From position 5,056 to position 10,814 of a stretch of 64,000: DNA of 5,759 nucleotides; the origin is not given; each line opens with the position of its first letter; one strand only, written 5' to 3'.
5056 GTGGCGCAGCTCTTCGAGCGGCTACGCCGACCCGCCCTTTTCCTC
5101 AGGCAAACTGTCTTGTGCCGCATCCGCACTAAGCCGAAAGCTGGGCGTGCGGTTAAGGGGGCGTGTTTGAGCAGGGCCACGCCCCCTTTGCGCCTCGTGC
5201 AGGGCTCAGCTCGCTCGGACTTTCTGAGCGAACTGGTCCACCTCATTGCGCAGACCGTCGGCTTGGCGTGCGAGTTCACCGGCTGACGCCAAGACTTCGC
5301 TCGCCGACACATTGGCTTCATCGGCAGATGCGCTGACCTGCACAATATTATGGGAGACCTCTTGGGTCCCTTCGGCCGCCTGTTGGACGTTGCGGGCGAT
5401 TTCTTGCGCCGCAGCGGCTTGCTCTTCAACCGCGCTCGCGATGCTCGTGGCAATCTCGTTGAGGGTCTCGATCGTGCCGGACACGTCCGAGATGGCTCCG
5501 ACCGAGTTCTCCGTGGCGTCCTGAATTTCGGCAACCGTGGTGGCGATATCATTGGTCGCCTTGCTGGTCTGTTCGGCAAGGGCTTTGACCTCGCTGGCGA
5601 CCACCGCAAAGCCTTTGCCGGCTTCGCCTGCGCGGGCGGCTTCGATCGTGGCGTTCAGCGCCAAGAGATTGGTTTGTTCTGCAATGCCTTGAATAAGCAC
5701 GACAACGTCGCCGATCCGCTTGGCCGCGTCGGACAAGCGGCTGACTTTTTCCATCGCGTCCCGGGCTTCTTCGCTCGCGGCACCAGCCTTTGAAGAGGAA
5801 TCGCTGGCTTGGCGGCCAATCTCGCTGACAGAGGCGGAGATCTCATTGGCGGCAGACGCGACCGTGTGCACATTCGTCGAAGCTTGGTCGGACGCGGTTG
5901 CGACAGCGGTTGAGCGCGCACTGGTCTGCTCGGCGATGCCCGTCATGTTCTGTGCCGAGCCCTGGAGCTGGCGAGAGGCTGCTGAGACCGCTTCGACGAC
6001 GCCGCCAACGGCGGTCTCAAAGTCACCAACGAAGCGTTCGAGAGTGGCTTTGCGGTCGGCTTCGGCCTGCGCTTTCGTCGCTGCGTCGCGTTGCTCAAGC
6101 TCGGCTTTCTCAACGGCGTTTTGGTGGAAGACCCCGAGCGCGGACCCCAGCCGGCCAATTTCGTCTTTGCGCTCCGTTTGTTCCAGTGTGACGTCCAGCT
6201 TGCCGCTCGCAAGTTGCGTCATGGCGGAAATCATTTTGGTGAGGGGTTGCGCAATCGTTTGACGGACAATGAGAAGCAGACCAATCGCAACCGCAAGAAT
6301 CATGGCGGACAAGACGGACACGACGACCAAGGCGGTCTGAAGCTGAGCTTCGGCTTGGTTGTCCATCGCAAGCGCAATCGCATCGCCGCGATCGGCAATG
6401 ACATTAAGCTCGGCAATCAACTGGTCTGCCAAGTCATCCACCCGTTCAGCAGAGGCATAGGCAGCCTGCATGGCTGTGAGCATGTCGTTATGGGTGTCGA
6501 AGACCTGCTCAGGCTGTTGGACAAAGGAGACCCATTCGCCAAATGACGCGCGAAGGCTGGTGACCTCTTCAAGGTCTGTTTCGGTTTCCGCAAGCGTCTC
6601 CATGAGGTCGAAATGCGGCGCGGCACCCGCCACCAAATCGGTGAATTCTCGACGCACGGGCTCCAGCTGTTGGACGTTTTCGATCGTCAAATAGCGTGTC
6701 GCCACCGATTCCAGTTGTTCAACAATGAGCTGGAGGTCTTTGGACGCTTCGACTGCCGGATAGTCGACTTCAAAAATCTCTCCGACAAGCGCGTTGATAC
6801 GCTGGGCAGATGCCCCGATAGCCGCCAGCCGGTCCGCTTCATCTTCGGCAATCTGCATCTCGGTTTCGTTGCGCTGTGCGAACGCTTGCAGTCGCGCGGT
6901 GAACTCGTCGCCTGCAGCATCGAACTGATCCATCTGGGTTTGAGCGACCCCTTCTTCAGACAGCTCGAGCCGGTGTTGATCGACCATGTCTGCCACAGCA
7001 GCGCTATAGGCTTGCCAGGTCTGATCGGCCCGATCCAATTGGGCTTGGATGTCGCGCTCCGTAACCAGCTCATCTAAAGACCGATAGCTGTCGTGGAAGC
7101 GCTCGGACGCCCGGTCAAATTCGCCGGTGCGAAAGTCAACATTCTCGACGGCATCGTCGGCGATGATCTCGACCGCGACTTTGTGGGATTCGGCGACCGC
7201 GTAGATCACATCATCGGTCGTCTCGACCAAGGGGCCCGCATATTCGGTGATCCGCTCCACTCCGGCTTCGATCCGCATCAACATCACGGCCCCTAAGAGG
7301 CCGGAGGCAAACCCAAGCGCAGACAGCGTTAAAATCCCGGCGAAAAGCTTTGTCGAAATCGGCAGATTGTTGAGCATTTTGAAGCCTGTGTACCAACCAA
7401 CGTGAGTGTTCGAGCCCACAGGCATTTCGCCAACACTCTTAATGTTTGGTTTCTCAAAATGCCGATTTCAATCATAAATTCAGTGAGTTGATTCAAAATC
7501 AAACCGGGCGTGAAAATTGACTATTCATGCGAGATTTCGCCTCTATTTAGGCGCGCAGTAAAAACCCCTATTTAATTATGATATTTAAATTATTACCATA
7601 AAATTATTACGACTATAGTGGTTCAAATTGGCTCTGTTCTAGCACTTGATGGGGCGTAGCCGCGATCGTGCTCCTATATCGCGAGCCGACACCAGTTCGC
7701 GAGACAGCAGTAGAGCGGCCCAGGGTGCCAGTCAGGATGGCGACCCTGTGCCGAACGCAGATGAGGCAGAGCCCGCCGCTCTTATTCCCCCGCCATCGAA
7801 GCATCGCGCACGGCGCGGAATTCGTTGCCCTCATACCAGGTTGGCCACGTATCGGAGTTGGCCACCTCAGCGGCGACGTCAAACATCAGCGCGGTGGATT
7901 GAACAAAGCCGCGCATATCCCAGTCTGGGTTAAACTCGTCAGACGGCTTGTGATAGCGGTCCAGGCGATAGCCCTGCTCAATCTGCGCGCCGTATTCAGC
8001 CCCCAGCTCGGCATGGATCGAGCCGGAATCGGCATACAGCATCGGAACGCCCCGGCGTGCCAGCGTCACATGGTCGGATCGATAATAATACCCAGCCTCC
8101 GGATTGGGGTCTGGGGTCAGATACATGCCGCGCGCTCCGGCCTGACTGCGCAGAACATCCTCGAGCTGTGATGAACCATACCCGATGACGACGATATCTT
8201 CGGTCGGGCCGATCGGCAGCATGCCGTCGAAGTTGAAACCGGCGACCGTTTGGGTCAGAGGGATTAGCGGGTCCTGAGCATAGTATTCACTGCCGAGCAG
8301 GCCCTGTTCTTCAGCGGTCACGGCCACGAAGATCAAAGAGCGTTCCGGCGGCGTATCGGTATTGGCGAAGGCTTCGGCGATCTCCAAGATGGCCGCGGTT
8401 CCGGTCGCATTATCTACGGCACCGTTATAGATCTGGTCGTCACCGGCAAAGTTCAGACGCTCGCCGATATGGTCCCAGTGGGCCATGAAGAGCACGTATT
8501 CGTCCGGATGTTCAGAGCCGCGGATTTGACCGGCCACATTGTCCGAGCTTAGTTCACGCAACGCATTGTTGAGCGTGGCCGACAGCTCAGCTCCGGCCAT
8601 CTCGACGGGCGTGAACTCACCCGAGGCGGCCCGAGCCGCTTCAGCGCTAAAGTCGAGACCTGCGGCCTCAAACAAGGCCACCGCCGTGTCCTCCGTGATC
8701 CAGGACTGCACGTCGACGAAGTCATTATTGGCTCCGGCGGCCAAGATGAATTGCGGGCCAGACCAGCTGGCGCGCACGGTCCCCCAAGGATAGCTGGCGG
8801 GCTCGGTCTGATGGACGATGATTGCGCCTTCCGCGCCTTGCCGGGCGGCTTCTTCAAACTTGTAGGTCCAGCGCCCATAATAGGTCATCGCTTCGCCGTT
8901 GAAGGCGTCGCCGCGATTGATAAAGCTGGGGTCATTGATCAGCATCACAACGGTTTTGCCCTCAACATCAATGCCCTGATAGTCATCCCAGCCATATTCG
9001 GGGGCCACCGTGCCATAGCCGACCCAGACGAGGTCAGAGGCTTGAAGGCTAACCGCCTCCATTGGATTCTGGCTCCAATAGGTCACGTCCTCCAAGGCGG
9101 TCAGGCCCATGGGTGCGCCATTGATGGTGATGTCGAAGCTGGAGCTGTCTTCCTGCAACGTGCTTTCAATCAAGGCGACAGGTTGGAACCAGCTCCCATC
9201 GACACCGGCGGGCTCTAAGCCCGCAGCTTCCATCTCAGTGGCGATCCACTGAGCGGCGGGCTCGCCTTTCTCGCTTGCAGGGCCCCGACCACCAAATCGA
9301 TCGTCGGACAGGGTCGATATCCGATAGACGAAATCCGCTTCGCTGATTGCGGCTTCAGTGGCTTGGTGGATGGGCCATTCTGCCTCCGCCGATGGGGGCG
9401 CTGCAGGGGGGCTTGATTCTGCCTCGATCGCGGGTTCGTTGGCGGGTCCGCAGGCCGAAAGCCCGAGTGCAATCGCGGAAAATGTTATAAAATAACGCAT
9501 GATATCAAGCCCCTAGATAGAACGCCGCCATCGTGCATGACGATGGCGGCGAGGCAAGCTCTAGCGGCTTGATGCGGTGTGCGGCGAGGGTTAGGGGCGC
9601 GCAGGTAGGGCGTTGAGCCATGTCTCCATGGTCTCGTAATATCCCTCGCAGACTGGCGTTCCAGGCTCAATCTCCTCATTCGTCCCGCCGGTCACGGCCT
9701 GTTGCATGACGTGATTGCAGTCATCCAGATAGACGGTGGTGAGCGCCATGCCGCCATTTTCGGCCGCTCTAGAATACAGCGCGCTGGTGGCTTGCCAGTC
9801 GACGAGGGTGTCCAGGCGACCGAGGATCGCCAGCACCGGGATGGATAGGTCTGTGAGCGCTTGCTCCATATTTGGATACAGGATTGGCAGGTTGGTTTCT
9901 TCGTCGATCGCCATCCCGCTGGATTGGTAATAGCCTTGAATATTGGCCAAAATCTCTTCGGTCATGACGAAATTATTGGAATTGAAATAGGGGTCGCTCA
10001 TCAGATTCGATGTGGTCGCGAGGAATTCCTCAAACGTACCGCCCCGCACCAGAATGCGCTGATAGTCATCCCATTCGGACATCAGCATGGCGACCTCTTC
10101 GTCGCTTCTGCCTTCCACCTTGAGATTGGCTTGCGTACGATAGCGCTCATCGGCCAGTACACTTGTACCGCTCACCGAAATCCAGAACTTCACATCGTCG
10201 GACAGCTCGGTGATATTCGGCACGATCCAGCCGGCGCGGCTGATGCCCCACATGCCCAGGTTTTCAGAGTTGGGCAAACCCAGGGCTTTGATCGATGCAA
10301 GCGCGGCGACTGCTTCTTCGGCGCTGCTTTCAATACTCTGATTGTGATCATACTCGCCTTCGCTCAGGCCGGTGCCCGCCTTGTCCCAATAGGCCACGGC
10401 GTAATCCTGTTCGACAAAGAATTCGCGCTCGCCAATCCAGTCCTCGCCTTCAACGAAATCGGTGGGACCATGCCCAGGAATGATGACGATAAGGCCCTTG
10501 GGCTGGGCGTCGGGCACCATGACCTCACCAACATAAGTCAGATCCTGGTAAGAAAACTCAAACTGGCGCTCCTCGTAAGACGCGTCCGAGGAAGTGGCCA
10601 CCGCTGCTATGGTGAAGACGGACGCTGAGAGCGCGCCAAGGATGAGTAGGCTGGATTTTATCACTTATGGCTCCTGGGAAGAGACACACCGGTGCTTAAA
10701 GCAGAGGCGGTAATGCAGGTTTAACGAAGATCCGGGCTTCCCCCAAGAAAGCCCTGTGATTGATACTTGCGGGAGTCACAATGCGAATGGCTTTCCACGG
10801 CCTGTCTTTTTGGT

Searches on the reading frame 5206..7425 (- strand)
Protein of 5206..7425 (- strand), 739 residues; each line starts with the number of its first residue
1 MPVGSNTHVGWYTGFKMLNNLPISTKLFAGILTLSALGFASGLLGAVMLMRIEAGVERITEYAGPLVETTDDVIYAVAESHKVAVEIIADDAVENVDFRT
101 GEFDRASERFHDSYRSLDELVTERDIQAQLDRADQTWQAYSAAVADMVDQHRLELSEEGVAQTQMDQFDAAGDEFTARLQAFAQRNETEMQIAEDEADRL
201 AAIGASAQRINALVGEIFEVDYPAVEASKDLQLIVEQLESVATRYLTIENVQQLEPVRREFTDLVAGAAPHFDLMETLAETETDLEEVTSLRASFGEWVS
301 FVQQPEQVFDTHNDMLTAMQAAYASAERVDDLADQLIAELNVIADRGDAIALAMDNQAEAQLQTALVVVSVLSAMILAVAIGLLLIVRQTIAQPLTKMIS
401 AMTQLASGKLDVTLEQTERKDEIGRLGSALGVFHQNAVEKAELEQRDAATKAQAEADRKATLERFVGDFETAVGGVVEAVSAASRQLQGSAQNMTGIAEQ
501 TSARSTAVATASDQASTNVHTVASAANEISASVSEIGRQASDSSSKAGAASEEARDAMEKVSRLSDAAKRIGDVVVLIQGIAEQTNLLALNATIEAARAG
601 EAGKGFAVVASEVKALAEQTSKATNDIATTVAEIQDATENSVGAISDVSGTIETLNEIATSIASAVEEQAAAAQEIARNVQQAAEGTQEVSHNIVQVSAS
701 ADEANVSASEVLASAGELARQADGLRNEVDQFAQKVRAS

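Call 11: search_protein_families(library=pfam, proteins=[window:5206-7425:-])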
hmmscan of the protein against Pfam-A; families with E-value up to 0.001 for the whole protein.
window:5206-7425:- (739 aa): 3 families
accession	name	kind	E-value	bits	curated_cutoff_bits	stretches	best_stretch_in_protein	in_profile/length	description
PF00015.26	MCPsignal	-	1.8e-34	119.5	34.6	1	539-703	3-167/172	Methyl-accepting chemotaxis protein (MCP) signalling domain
PF00672.30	HAMP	-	2e-09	38.1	25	1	387-436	2-50/53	HAMP domain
PF12729.13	4HB_MCP_1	-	1.6e-05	25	27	1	20-189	1-169/181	Four helix bundle sensory module for signal transduction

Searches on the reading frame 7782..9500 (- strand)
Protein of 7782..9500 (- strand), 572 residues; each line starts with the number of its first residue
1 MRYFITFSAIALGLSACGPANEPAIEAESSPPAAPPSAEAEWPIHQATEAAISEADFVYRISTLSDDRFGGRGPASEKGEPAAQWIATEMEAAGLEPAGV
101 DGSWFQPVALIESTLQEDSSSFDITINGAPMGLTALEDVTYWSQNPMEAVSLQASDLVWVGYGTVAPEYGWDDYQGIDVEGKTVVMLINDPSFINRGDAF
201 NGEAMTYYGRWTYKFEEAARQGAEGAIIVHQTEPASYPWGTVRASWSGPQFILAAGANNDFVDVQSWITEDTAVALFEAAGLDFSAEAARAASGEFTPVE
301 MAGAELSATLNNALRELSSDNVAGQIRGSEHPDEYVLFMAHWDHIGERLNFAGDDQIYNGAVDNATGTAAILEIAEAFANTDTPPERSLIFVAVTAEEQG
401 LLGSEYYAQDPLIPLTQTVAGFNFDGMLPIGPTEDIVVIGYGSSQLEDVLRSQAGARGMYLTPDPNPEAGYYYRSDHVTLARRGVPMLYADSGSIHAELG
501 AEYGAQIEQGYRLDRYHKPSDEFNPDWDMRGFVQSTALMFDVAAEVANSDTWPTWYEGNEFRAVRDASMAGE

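Call 11: search_protein_families(library=pfam, proteins=[window:7782-9500:-])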
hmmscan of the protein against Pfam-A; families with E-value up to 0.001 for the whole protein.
window:7782-9500:- (572 aa): 2 families
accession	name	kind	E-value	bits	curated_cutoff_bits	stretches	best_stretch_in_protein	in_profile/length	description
PF04389.22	Peptidase_M28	-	3.6e-45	154.5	21.3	1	321-536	1-188/193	Peptidase family M28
PF01546.33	Peptidase_M20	-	2.8e-05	24.6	24.6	1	360-426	32-91/206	Peptidase family M20/M25/M40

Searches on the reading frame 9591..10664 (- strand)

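Call 8: search_protein_families(library=pfam, proteins=[window:9591-10664:-])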
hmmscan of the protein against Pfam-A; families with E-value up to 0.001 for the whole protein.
window:9591-10664:- (357 aa): 2 families
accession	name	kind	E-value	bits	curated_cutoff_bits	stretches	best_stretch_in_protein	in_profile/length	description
PF12146.15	Hydrolase_4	-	3.8e-07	30.1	27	0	81-159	25-102/239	Serine aminopeptidase, S33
PF02129.25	Peptidase_S15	-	7.2e-07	29.6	23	1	65-311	46-253/262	X-Pro dipeptidyl-peptidase (S15 family)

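Call 95: search_protein_families(library=ncbifam, proteins=[window:9591-10664:-], max_evalue=0.000001)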
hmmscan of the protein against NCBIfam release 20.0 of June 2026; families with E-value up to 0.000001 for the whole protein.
window:9591-10664:- (357 aa): 0 families
